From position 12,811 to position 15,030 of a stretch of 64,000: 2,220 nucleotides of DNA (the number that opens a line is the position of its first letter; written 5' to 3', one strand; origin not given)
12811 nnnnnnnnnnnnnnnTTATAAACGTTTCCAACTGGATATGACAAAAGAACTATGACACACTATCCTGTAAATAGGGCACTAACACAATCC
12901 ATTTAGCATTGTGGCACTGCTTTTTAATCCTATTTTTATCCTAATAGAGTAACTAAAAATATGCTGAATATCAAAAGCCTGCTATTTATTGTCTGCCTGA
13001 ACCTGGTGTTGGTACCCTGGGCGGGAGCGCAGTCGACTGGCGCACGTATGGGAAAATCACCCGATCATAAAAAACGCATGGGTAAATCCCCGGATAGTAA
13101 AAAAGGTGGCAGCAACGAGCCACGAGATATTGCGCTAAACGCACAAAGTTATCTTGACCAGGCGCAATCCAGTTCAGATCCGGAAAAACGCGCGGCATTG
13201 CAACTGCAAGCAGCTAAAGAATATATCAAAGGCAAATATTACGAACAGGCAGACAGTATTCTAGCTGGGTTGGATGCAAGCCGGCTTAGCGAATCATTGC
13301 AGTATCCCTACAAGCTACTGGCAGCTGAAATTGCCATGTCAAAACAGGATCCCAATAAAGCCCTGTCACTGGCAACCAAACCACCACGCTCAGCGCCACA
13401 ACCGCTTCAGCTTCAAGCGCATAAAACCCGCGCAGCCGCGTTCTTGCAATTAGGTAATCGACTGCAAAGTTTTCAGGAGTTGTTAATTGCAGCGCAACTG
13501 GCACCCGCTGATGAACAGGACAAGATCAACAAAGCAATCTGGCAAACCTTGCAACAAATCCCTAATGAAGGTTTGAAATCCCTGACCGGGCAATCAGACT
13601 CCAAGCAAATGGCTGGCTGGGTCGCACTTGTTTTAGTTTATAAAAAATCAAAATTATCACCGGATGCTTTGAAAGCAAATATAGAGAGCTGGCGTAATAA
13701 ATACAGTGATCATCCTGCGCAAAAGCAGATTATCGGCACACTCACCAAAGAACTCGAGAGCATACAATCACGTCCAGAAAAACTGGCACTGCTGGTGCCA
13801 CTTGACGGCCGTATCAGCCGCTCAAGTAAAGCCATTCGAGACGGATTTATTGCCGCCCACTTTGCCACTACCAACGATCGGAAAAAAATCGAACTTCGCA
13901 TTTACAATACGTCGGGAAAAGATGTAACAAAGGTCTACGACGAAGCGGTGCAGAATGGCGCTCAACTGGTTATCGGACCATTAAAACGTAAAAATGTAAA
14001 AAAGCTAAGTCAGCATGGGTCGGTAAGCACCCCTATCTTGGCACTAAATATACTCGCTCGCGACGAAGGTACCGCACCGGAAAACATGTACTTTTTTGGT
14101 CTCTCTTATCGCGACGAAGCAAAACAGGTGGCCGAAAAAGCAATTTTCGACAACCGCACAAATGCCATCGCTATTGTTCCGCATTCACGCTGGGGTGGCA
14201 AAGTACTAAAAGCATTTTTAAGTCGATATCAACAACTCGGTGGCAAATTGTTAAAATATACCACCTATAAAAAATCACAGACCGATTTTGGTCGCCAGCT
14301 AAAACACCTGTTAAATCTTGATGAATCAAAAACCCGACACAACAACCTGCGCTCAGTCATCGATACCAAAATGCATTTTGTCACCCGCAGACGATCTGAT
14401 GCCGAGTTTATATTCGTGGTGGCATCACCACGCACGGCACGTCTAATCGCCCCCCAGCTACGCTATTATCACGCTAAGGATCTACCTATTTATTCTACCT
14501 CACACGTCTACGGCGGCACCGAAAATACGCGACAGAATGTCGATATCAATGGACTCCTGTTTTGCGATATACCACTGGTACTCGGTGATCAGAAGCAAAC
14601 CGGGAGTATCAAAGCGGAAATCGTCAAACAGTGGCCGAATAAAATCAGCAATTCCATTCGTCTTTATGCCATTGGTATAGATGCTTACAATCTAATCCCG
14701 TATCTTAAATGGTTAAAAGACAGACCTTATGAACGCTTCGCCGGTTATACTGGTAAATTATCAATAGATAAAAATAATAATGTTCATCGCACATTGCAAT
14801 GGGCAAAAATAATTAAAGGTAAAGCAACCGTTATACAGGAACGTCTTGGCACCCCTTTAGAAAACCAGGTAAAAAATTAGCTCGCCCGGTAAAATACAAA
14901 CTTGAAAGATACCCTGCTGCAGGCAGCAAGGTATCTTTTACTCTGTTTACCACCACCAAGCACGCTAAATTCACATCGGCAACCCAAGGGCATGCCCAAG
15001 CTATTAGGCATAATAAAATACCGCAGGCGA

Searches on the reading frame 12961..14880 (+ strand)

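Call 60: search_protein_families(library=pfam, proteins=[window:12961-14880:+], max_evalue=0.00001)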
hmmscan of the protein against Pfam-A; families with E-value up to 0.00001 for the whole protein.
window:12961-14880:+ (639 aa): 2 families
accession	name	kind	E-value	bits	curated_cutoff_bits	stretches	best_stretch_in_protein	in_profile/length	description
PF04348.19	LppC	-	1e-110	371.5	28.8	1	55-617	2-560/563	LppC putative lipoprotein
PF13458.12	Peripla_BP_6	-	6.9e-06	26.4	31.7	0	274-449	3-185/343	Periplasmic binding protein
